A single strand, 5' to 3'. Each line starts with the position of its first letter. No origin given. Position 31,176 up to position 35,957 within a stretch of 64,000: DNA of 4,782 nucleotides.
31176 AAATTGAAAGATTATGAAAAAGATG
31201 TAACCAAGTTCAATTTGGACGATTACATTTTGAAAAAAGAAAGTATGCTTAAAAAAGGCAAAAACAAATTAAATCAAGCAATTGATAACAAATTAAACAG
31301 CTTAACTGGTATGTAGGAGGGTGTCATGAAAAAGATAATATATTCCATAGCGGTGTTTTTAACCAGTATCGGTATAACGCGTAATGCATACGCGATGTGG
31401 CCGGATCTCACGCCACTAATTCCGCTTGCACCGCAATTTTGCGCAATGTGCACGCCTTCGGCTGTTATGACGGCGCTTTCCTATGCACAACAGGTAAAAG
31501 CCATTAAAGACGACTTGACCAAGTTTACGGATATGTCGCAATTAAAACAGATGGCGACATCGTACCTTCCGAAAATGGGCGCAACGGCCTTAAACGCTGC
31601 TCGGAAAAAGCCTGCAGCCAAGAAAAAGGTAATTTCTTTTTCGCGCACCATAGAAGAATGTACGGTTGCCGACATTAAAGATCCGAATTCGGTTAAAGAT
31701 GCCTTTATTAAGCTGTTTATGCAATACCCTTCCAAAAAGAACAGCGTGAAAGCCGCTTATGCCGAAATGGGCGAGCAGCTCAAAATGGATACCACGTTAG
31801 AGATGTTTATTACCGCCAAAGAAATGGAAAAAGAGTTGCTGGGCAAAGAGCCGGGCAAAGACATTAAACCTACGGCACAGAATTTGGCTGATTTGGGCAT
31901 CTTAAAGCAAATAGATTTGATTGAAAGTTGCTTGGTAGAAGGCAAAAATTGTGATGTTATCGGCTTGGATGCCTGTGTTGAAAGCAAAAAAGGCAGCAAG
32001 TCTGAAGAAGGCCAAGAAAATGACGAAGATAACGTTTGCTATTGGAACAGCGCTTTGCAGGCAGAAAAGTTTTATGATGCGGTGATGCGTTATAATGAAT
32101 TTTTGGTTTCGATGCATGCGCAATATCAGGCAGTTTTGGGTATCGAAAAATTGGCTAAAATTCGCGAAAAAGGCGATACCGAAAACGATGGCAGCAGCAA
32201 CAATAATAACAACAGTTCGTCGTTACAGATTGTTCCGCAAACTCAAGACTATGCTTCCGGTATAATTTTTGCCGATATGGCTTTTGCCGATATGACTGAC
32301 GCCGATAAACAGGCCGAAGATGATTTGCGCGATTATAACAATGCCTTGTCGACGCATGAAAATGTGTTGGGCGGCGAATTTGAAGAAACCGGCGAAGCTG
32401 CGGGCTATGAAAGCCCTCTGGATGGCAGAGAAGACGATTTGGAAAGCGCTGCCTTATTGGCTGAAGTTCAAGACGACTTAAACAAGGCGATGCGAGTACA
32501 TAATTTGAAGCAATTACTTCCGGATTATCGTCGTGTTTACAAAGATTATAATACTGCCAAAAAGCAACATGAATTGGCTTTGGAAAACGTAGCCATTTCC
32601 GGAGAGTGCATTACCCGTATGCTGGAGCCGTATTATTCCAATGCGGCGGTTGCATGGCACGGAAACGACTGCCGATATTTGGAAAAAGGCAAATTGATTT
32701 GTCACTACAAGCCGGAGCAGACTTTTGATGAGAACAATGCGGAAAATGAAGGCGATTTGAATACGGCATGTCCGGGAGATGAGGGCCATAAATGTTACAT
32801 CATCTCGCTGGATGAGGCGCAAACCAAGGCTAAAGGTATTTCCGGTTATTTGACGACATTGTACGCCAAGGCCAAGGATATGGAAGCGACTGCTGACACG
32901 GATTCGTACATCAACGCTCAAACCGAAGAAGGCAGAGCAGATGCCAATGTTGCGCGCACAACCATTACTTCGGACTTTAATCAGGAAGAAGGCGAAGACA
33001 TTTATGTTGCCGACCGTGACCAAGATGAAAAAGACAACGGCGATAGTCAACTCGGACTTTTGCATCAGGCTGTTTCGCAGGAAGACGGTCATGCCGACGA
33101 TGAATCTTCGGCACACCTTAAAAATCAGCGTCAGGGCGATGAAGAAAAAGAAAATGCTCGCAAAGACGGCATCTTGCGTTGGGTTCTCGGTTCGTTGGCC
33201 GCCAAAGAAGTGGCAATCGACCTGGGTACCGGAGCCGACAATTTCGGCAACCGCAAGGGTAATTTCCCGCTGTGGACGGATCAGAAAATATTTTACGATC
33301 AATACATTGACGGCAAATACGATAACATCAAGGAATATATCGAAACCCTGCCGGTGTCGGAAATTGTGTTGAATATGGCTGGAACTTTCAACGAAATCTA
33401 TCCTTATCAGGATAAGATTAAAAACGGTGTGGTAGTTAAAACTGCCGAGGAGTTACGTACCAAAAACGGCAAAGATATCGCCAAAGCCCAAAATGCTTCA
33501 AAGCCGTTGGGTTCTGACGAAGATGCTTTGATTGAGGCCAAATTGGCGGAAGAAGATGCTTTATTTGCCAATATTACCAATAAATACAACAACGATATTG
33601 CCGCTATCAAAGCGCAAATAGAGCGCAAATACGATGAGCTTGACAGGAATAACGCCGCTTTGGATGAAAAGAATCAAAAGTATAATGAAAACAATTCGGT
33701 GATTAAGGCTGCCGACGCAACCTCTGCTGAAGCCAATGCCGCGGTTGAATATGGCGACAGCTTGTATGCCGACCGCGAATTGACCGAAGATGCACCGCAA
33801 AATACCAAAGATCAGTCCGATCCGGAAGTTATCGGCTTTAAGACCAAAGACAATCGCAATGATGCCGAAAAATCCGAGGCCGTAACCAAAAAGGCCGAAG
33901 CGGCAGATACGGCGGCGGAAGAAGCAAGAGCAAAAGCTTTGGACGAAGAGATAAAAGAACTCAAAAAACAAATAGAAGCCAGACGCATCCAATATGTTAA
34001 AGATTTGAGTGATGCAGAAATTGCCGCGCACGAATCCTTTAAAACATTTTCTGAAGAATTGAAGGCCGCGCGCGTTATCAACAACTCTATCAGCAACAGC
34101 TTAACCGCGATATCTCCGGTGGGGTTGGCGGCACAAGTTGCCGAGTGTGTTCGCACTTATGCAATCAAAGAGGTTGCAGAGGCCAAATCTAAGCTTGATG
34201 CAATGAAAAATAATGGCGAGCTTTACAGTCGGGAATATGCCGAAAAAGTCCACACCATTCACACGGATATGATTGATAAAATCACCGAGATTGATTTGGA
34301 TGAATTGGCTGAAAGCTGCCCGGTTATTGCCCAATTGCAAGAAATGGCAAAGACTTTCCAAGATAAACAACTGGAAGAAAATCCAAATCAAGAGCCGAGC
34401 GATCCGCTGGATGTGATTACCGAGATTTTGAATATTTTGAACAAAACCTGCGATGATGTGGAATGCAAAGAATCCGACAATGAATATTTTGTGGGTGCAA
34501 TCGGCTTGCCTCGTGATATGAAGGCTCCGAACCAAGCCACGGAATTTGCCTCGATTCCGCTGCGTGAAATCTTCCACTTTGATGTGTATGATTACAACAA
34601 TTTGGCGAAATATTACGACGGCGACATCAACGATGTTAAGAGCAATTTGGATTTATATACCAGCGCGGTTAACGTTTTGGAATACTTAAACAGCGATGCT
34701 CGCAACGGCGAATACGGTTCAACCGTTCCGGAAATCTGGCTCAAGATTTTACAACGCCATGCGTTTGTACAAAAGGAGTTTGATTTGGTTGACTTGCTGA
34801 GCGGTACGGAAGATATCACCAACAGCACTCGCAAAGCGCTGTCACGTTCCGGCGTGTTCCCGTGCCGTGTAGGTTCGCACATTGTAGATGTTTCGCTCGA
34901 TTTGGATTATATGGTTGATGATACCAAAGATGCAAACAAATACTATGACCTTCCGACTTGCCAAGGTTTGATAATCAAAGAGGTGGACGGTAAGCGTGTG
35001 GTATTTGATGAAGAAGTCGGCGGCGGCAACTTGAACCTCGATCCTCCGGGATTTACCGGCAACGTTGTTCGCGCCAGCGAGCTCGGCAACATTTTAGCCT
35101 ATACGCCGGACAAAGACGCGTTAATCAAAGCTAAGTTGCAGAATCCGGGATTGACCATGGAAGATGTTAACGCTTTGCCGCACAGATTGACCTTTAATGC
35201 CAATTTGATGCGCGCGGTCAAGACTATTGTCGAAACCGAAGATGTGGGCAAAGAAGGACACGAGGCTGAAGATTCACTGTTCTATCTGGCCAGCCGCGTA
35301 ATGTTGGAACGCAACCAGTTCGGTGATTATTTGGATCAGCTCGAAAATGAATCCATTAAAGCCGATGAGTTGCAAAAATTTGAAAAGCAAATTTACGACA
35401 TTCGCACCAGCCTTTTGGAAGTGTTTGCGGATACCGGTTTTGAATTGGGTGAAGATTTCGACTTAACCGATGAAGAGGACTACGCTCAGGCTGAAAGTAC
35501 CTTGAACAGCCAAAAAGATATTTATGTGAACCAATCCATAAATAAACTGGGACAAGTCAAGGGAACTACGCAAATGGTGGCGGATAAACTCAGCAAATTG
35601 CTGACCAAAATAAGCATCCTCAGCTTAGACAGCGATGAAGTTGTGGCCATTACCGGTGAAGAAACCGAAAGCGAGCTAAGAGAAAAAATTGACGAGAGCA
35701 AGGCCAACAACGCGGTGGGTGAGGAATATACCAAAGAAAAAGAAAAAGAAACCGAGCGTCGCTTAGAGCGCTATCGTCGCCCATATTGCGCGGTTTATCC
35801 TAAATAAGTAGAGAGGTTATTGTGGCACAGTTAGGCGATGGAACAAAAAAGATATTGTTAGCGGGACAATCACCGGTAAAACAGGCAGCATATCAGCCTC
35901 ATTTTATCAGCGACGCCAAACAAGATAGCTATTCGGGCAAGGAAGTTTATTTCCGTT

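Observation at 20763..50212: Non-canonical VirB/Cag-like type IV secretion locus embedded next to core genes, with no coupling protein, relaxase or VirB6 in view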

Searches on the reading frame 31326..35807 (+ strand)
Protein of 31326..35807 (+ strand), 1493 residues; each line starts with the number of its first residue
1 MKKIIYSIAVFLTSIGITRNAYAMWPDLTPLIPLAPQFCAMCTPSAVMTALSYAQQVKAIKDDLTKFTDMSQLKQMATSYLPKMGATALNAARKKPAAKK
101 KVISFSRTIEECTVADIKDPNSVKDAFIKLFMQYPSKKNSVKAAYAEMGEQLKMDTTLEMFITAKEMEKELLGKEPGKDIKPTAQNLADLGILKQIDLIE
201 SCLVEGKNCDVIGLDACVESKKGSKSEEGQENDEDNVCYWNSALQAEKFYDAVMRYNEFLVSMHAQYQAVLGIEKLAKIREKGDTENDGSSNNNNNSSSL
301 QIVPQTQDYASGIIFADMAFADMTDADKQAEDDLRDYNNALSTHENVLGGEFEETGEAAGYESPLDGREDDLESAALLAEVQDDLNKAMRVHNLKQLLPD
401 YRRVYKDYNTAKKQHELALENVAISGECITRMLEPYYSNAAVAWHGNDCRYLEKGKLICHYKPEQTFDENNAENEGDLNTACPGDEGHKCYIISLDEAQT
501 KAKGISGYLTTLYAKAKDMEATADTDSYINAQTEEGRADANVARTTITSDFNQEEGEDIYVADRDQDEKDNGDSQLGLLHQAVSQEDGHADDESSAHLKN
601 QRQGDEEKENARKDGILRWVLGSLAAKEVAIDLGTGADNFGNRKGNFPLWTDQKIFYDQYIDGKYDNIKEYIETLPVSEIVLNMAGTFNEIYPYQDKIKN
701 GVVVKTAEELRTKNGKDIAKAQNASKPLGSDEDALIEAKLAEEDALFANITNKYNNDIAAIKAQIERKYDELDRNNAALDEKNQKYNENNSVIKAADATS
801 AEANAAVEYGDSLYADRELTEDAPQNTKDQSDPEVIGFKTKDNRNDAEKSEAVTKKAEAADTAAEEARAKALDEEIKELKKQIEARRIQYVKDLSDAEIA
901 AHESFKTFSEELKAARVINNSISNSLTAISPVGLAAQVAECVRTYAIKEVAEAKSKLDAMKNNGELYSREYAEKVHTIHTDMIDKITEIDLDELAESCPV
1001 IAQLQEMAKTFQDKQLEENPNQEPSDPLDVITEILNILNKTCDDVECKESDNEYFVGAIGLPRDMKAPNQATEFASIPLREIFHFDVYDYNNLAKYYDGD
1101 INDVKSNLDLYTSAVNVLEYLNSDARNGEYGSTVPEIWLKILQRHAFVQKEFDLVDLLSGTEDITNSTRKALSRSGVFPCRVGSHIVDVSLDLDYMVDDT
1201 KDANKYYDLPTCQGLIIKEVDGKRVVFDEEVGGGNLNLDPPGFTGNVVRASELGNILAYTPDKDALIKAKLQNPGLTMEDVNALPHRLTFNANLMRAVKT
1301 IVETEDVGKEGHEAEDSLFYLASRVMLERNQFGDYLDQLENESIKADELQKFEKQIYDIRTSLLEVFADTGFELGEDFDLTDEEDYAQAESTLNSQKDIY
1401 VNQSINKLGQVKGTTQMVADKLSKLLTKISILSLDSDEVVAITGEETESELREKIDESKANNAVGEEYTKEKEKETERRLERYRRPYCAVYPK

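Call 4: search_protein_families(library=pfam, proteins=[window:31326-35807:+], max_evalue=0.1)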
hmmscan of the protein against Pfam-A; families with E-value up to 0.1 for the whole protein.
window:31326-35807:+ (1493 aa): 0 families

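Call 39: search_dna_similar(query=window:31326-35807:+, collection=plasmids, mode=protein, max_rows=8)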
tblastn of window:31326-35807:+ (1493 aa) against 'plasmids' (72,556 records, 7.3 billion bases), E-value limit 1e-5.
No match.

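Call 51: find_homologous_proteins(query=window:31326-35807:+, max_evalue=0.00001)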
Query window:31326-35807:+ (1493 aa): 42 proteins with E <= 0.00001 among 8000 candidates.
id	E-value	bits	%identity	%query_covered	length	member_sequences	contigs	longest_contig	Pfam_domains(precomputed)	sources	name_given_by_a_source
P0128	0.0e+0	3312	100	100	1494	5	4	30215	-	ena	-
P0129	0.0e+0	3004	90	100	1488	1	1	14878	-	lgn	-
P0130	0.0e+0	2589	77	100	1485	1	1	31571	-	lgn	-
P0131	0.0e+0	2083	65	100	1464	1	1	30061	-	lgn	-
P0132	0.0e+0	1209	41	100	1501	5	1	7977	-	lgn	-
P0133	0.0e+0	1202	43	100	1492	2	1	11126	-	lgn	-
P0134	0.0e+0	1200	44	100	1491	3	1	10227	-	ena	-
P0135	0.0e+0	1157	41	100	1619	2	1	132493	-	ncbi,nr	ncbi:MAG: hypothetical protein IKR92_01260 [Alphaproteobacteria bacterium]|nr:hypothetical protein [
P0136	0.0e+0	1144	42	100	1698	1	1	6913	-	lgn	-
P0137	0.0e+0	1102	43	94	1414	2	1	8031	-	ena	-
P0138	0.0e+0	1086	40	100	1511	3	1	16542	-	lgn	-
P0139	0.0e+0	1048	38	100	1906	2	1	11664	-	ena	-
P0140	2.5e-259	882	35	100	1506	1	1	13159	-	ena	-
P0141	5.3e-230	785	33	100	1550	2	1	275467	-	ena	-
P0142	1.4e-228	780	34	100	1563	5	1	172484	-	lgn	-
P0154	1.5e-152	528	30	100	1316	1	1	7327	-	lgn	-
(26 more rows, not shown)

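Call 106: search_solved_structures(query=A2, max_evalue=1)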
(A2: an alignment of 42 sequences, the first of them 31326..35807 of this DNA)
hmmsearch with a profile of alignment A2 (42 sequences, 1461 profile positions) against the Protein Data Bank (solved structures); distinct sequences matched with E-value up to 1: 19.
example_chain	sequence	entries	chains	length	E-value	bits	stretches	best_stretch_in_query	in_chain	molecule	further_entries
8th8_S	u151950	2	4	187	0.015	16.1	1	753-897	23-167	Coiled-coil domain-containing protein 153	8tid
4kb4_A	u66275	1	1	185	0.073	13.8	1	819-888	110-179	Ribosome-recycling factor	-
1wqf_A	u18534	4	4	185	0.073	13.8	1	819-888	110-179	Ribosome recycling factor | Ribosome-recycling factor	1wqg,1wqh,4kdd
4kaw_X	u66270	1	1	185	0.073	13.8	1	819-888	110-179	Ribosome-recycling factor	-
6tik_C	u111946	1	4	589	0.075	13.7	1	678-874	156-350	Capsid protein,Putative adhesin/invasin,Capsid protein,Factor H-binding protein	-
4kb2_A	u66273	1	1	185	0.08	13.7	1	819-888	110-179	Ribosome-recycling factor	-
3qwe_A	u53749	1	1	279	0.13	13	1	752-877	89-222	GEM-interacting protein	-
2v4h_A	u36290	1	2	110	0.13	12.9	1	700-782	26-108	NF-KAPPA-B ESSENTIAL MODULATOR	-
4kc6_A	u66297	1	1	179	0.16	12.7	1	819-884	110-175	Ribosome-recycling factor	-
4tql_A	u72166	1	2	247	0.17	12.6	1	673-873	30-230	Three helix bundle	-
3jsv_C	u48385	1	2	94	0.19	12.4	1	702-783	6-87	NF-kappa-B essential modulator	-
5zuv_A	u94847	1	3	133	0.35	11.6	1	711-771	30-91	Spike glycoprotein,Spike glycoprotein,inhibitor EK1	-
9rqu_AAA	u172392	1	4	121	0.58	10.8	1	830-908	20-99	REM1.1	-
3f89_A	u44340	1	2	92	0.58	10.8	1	700-782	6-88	NF-kappa-B essential modulator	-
4owf_A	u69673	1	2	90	0.61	10.7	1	702-782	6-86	NF-kappa-B essential modulator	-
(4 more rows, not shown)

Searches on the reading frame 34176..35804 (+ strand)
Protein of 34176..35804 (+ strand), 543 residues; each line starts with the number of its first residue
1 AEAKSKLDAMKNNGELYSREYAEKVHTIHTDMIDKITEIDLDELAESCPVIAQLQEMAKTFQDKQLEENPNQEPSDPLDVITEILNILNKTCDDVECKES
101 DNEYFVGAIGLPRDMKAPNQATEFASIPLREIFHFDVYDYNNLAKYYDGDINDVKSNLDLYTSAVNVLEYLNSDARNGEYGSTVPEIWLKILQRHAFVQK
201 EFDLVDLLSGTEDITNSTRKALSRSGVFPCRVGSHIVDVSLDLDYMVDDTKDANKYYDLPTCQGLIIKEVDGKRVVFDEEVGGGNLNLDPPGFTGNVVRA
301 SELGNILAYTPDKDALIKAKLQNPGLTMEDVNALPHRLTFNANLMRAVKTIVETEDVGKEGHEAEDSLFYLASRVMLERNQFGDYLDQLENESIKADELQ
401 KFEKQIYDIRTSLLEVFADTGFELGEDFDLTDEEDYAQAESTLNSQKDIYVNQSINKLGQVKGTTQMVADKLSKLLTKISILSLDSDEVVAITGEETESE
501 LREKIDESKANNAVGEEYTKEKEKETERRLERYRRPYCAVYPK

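Call 75: predict_structure(alignment_id=A4)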
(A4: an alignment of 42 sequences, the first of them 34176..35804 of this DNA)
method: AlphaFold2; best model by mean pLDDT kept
length: 543 residues; sequences in the alignment: 42
mean_pLDDT: 77.7   pTM: 0.63
mean pLDDT of the five models: 77.7, 76.9, 73.7, 72.6, 71.2
residues with pLDDT >= 90: 45; 70-90: 397; 50-70: 93; < 50: 8
segments of 3 or more residues with pLDDT < 50: 538-543
pLDDT, mean of each block of 10 residues (from residue 1): 89 83 91 89 86 89 91 85 83 84 67 82 63 78 86 84 87 61 71 64 75 79 78 82 77 68 80 76 62 66 87 90 86 88 89 80 79 76 64 76 78 74 70 77 78 75 71 77 74 75 81 81 71 54 38
secondary structure, 60 per line:
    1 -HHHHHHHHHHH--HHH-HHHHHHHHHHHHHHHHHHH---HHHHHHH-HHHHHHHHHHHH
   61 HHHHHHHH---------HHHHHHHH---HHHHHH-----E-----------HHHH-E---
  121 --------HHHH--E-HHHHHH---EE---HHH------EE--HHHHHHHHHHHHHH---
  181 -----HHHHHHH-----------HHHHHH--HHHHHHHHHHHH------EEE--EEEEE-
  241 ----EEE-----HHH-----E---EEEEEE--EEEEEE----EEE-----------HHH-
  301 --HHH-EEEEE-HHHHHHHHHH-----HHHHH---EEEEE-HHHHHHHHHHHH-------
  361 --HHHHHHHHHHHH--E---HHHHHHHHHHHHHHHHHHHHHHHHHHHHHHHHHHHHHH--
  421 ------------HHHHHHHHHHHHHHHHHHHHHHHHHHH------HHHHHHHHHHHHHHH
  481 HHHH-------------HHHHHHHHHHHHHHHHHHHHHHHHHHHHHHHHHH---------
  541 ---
elements in order: H2-12 H19-37 H41-47 H49-68 H78-85 H89-94 H112-115 H129-132 H137-142 H164-177 H186-192 H204-209 H212-223 E230-232 E235-239 E245-247 E265-270 E273-278 E283-285 E307-311 H313-322 H328-332 E336-340 H342-353 H363-374 H381-418 H433-459 H466-484 H498-531

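Call 104: fold_search(model_id=the predicted structure, library=pdb)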
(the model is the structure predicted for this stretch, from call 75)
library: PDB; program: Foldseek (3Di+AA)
matches with E <= 10: 18; with E <= 0.001: 0
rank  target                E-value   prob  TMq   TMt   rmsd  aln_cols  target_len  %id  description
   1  8ovf_A                1.9e+00  0.08  0.08  0.06  27.6       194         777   13  Human Mitochondrial Lon Y186F Mutant ADP Bound (released 2024-05-08)
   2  8q7q_A                3.5e+00  0.08  0.10  0.04  22.3       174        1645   13  Structure of the recycling U5 snRNP bound to chaperones CD2BP2 and TSSC4 (State 2) (released 2024-04-17)
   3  4axh_B                4.5e+00  0.01  0.06  0.05  20.5       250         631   12  Structure and mechanism of the first inverting alkylsulfatase specific for secondary alkylsulfatases (released 2012-12-05)
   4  2idh_H                6.4e+00  0.12  0.05  0.56   4.4        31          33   16  Crystal Structure of human FE65 WW domain (released 2007-07-10)
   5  2yhe_A                7.1e+00  0.01  0.07  0.06  20.7       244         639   12  Structure determination of the stereoselective inverting sec- alkylsulfatase Pisa1 from Pseudomonas sp. (released 2012-05-16)
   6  7ckq_D                7.5e+00  0.01  0.09  0.06  26.3       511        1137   13  The cryo-EM structure of B. subtilis BmrR transcription activation complex (released 2020-12-16)
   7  3k6c_G                7.9e+00  0.08  0.07  0.32  20.7        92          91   17  Crystal structure of protein ne0167 from nitrosomonas europaea (released 2009-10-27)
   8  2idh_D                8.3e+00  0.11  0.05  0.55   4.4        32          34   16  Crystal Structure of human FE65 WW domain (released 2007-07-10)
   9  6exn_A                8.8e+00  0.02  0.08  0.03  25.6       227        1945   12  Post-catalytic P complex spliceosome with 3' splice site docked (released 2018-01-17)
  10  9ohc                  8.8e+00  0.01  0.09  0.03  23.6       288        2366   12  CryoEM structure of Toxin B (TcdB) from clostridioides difficile complexed with taurochenodeoxycholic acid (TCDCA) (released 2026-03-11)
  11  7kf3_A                9.2e+00  0.01  0.07  0.10  19.6       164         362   12  Crystal structure of GDP-mannose 4,6-dehydratase from Brucella abortus (strain 2308) in complex with Guanosine-diphosp (released 2020-11-04)
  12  3n72_B                9.2e+00  0.01  0.06  0.14  19.8       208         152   10  Crystal Structure of Aha-1 from plasmodium falciparum, PFC0270w (released 2010-07-21)
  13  3k6c_D                9.7e+00  0.07  0.07  0.31  21.0        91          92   16  Crystal structure of protein ne0167 from nitrosomonas europaea (released 2009-10-27)
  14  2aug_B                9.7e+00  0.03  0.06  0.24   8.5        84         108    8  Crystal structure of the Grb14 SH2 domain (released 2005-11-01)
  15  8jd9_A                9.7e+00  0.02  0.09  0.06  22.6       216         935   14  Cyro-EM structure of the Na+/H+ antipoter SOS1 from Arabidopsis thaliana,class1 (released 2023-11-08)
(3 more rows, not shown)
